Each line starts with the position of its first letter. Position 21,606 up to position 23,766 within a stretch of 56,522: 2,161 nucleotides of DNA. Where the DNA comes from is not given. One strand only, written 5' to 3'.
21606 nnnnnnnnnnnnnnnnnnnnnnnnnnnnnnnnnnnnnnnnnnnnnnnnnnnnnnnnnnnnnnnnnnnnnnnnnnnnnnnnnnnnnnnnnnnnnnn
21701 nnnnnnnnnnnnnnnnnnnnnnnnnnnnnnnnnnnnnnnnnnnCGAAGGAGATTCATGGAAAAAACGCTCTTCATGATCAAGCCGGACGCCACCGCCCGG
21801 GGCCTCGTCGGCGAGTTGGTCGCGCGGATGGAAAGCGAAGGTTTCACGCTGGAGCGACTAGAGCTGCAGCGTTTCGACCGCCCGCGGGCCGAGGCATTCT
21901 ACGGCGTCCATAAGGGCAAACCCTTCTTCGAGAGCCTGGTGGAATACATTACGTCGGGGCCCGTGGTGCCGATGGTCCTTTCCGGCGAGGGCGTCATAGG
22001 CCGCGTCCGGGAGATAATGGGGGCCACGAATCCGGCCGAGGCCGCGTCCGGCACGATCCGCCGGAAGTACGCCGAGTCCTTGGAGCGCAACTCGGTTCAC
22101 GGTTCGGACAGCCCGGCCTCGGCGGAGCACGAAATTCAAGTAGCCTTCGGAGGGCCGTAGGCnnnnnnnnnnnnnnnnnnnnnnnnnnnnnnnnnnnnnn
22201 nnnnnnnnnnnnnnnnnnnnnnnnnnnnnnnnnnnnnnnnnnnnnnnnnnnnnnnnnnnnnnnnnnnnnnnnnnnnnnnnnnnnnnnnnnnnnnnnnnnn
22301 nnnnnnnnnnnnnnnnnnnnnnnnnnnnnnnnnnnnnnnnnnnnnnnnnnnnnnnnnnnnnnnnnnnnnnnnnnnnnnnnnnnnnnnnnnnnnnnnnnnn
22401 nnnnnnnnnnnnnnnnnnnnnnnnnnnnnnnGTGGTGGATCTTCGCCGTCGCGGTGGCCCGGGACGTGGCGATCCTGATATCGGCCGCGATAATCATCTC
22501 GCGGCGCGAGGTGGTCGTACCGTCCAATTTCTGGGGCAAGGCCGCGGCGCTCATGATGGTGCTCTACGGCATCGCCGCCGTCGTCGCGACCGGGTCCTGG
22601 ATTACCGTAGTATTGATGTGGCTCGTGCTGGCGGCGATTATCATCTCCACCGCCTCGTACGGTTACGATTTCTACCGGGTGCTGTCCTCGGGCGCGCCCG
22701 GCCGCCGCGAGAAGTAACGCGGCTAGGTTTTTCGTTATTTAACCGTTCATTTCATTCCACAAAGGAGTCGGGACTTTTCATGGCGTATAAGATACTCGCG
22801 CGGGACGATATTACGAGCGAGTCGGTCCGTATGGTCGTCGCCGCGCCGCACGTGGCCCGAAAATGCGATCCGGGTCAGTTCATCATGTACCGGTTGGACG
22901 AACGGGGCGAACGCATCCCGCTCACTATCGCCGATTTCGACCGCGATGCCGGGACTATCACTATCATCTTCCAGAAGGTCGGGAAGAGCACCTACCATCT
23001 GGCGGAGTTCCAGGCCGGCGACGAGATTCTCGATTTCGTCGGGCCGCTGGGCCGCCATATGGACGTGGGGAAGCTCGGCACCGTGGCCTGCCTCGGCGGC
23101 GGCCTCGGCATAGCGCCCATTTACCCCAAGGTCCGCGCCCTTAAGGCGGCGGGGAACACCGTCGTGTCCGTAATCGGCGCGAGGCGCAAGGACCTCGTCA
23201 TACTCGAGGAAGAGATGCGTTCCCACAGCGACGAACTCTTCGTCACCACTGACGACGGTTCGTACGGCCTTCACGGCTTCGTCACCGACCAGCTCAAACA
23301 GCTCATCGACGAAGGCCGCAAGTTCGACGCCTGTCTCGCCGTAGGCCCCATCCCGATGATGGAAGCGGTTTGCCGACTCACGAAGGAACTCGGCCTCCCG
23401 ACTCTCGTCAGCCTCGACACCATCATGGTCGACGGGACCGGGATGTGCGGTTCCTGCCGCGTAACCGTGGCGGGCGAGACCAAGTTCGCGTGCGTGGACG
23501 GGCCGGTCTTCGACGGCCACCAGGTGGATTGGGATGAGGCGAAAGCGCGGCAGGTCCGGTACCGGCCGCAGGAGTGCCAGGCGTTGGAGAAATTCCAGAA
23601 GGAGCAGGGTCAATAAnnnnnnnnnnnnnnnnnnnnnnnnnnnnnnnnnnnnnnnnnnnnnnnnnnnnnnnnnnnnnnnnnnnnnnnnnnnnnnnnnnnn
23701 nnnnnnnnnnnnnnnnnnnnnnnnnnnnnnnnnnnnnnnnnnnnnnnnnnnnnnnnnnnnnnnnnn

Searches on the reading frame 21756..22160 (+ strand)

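Call 46: search_protein_families(library=pfam, proteins=[window:21756-22160:+], max_evalue=0.001)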
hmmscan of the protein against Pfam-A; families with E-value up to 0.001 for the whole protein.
window:21756-22160:+ (134 aa): 1 family
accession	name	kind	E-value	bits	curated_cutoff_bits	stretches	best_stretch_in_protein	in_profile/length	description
PF00334.24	NDK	-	2.9e-49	166.8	27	1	2-131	1-130/135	Nucleoside diphosphate kinase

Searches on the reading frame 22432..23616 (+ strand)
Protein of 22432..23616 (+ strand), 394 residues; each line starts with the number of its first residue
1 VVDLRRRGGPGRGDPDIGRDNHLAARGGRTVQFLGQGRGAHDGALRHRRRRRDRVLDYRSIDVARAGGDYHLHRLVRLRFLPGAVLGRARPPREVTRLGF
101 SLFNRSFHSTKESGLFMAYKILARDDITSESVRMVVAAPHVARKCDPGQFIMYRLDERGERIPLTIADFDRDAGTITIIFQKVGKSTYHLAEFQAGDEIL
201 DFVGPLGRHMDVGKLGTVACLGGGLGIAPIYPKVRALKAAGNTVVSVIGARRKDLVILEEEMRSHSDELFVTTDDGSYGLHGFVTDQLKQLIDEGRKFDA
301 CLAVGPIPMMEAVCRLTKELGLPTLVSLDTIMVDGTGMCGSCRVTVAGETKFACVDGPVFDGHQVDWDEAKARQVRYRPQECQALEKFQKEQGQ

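Call 46: search_protein_families(library=pfam, proteins=[window:22432-23616:+], max_evalue=0.001)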
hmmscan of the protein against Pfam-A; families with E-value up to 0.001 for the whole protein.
window:22432-23616:+ (394 aa): 2 families
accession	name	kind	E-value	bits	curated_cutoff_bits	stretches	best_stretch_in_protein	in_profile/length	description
PF10418.14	DHODB_Fe-S_bind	-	1.1e-14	54.3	23.9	1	330-366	2-41/41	Iron-sulfur cluster binding domain of dihydroorotate dehydrogenase B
PF00175.26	NAD_binding_1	-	2.9e-06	28.3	22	1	221-314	2-108/109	Oxidoreductase NAD-binding domain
